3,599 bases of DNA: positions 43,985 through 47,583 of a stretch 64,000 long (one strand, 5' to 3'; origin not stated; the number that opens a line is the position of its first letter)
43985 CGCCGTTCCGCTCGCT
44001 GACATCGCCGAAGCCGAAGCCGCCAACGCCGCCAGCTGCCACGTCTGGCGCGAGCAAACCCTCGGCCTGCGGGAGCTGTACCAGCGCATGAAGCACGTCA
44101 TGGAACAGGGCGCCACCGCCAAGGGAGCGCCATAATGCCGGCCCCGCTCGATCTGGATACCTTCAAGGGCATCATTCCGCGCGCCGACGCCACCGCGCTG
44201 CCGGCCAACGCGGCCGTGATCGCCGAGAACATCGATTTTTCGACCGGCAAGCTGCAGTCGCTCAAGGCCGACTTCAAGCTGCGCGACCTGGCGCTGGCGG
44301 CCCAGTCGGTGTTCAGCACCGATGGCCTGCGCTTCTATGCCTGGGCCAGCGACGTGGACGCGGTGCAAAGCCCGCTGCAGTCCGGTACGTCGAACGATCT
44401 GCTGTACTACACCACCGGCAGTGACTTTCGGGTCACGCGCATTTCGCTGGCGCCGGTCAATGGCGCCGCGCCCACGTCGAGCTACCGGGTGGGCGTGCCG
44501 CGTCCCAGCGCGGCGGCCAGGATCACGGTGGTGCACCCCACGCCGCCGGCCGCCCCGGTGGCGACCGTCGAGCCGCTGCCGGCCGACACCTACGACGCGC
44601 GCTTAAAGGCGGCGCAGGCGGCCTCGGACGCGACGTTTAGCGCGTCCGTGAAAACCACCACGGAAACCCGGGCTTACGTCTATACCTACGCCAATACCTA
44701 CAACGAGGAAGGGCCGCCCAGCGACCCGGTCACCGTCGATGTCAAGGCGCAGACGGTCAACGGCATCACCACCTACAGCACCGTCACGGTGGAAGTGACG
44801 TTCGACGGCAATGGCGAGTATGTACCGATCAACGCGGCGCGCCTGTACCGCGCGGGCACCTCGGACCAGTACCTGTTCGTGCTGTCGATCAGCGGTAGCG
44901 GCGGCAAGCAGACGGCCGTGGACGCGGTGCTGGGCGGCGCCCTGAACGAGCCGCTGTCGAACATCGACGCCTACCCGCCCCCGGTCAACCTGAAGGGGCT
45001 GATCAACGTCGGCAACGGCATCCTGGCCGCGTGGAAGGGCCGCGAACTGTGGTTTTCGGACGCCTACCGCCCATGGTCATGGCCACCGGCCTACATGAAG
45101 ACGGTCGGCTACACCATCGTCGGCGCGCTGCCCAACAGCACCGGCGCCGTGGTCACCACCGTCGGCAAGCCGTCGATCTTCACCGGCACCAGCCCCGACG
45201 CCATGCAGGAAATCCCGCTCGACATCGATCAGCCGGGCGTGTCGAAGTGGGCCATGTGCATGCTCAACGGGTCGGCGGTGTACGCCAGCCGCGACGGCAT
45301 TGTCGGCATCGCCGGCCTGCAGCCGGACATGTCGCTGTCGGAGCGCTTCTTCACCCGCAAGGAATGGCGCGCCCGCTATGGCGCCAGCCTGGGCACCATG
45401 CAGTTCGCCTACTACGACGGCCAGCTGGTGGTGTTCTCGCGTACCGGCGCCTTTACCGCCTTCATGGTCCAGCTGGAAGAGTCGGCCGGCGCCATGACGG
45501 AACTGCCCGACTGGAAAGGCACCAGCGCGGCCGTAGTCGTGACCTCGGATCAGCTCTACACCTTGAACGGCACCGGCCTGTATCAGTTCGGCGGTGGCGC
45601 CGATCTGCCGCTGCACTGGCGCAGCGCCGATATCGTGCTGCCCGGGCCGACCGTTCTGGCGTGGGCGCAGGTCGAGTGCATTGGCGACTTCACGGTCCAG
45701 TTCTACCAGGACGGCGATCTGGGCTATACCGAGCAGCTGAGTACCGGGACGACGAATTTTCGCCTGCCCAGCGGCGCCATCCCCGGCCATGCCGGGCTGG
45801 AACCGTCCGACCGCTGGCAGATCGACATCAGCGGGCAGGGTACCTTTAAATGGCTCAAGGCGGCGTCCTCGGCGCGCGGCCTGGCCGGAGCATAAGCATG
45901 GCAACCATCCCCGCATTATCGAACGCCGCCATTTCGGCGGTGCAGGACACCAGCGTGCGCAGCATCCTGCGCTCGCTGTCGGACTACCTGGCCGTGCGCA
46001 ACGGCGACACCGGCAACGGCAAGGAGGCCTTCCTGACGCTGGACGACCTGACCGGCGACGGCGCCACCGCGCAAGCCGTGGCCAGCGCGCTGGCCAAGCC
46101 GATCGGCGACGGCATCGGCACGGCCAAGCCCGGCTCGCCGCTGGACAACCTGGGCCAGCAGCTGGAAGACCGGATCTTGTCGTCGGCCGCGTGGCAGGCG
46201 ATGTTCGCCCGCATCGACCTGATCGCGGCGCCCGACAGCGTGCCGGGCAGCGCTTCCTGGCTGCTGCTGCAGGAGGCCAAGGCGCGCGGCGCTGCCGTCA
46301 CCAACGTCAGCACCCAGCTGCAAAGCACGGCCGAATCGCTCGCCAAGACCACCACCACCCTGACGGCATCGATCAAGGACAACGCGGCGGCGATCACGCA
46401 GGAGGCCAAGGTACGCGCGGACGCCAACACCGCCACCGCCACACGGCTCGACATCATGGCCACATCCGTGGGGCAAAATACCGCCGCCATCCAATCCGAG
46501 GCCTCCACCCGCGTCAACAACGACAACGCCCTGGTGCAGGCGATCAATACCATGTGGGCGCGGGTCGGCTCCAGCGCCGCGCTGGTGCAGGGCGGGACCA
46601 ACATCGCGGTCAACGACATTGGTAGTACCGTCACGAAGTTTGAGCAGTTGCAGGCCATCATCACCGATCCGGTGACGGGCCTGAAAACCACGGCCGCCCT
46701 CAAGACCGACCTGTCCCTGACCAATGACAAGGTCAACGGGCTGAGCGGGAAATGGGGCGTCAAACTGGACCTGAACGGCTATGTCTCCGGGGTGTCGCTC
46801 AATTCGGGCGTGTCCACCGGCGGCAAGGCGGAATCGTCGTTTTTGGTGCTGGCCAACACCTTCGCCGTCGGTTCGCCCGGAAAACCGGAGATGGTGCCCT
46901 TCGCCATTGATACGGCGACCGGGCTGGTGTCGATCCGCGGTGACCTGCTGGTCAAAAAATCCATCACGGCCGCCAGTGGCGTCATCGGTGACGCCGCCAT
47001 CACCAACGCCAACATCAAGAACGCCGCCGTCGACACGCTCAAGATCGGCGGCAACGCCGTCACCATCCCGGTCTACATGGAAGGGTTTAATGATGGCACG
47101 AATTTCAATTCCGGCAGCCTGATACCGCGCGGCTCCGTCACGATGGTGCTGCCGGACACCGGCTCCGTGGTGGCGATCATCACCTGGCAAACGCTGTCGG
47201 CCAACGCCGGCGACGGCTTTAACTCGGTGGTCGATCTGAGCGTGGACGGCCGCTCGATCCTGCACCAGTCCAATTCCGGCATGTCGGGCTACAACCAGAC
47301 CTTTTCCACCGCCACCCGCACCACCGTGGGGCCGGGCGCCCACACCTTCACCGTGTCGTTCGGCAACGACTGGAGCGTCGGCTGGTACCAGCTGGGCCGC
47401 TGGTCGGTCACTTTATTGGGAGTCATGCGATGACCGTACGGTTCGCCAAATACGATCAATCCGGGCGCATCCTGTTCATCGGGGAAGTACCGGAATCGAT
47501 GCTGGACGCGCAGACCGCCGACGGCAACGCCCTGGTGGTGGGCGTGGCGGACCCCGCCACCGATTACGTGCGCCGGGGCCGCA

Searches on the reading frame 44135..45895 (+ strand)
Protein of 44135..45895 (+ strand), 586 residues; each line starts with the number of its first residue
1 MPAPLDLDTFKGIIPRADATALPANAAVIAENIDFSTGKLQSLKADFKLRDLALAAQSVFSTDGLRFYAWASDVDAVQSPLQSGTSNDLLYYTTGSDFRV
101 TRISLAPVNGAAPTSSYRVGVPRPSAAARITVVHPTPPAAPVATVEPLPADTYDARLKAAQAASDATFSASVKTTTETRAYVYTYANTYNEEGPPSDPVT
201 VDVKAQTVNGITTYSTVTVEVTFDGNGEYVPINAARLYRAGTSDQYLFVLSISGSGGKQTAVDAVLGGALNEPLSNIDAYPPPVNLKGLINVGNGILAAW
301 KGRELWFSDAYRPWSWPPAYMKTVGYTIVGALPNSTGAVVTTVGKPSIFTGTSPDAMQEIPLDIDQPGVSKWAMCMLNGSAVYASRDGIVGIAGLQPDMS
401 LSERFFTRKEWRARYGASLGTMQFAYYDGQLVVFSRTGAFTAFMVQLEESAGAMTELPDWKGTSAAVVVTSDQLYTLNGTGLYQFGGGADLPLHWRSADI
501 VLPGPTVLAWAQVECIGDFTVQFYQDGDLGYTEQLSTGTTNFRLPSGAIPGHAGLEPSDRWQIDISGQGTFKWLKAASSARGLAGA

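Call 90: search_protein_families(library=phrogs, proteins=[window:44135-45895:+], max_evalue=0.0001)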
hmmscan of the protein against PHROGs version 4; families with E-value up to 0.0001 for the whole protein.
window:44135-45895:+ (586 aa): 2 families
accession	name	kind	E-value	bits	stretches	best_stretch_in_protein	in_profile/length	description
phrog_511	-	head and packaging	3e-91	308.1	1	6-570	323-845/862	internal virion protein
phrog_17680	-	unknown function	3.4e-35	123.1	1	5-332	4-296/356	-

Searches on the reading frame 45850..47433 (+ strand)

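Call 90: search_protein_families(library=phrogs, proteins=[window:45850-47433:+], max_evalue=0.0001)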
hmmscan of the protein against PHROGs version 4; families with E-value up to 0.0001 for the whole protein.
window:45850-47433:+ (527 aa): 3 families
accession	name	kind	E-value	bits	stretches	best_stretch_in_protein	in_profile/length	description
phrog_496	-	tail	2.2e-13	50.8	1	95-354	361-519/769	tail fiber protein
phrog_2589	-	tail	2.2e-11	41.9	1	194-396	3379-3562/3686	tail protein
phrog_5269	-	unknown function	3.8e-07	30.3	0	282-391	223-329/564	-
